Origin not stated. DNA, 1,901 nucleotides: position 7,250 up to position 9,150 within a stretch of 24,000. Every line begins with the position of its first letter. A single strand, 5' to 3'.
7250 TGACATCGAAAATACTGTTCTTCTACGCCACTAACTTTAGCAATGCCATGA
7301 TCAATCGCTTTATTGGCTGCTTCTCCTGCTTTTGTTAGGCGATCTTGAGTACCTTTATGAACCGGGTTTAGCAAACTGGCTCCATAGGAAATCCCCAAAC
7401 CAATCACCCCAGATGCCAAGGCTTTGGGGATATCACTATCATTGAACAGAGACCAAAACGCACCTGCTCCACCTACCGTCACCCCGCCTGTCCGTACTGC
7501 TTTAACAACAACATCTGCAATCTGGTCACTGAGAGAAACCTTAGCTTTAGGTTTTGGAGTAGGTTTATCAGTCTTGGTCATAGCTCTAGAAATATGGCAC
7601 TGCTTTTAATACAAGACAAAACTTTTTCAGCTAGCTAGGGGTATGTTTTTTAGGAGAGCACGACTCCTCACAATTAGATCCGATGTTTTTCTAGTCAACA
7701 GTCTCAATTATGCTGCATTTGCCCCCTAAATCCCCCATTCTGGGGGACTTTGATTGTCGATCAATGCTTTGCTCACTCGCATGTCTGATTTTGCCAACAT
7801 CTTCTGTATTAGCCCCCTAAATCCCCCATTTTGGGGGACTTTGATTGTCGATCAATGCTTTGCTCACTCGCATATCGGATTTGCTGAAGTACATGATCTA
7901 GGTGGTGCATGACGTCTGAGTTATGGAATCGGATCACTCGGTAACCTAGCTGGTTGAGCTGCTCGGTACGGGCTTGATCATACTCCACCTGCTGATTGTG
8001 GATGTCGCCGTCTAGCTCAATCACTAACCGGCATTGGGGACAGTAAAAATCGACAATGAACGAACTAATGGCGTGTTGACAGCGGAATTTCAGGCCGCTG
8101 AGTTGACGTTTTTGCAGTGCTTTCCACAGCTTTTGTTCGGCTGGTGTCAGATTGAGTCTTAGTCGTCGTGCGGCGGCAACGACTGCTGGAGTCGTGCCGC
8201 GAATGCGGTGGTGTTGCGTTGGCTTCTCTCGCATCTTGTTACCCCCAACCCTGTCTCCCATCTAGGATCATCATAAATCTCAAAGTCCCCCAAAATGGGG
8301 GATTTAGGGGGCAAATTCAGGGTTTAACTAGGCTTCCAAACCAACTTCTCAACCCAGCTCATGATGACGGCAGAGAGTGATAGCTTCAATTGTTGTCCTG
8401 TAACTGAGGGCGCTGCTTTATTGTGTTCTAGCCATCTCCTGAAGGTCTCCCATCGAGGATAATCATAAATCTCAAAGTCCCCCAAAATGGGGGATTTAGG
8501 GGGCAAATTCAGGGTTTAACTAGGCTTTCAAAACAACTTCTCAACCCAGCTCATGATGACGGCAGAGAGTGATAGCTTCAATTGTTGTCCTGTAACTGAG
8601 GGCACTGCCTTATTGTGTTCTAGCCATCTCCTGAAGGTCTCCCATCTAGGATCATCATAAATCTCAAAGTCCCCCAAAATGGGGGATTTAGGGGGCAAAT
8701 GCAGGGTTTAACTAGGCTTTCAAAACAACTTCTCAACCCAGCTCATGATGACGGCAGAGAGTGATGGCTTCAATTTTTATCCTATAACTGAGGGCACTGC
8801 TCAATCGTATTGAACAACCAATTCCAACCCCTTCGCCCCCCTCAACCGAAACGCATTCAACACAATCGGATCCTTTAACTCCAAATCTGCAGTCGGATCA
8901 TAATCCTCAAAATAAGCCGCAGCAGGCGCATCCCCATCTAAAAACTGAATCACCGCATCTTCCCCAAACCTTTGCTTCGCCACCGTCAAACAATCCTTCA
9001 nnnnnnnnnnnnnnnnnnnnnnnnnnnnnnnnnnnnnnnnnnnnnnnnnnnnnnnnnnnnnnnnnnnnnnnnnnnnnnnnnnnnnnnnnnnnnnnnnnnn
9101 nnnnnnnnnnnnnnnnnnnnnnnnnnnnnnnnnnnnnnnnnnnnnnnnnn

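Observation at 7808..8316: DUF559 (Vsr-like) endonuclease gene framed by perfect 33-bp terminal inverted repeats: a possible single-gene selfish cassette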

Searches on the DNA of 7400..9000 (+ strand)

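Call 25: search_dna_similar(query=window:7600-8450:+, collection=plasmids, mode=distant, max_rows=30)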
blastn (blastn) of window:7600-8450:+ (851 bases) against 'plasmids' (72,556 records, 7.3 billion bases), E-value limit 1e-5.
Records with a match: 2; places in all: 2; records where one place covers at least 80% of the query: 0.
Best place of each record, by identity: 60-80% 2.
By first word of the organism name: Picosynechococcus 2.
By predicted mobility (MOB-suite, as given by PLSDB): mobilizable 2.
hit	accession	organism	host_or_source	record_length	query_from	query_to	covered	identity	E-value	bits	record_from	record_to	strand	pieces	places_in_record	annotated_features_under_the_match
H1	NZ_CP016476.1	Picosynechococcus sp. PCC 7003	cell culture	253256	328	605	33%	66.0%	9e-7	64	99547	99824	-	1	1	endonuclease domain-containing protein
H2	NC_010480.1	Picosynechococcus sp. PCC 7002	-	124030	335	605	32%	65.8%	2e-7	64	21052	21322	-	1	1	DUF559 domain-containing protein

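Call 30: search_rna_families(source=window, start=7400, end=9000, threshold=evalue, max_evalue=1)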
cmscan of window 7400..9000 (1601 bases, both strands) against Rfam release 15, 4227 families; matches with E-value up to 1: 0.
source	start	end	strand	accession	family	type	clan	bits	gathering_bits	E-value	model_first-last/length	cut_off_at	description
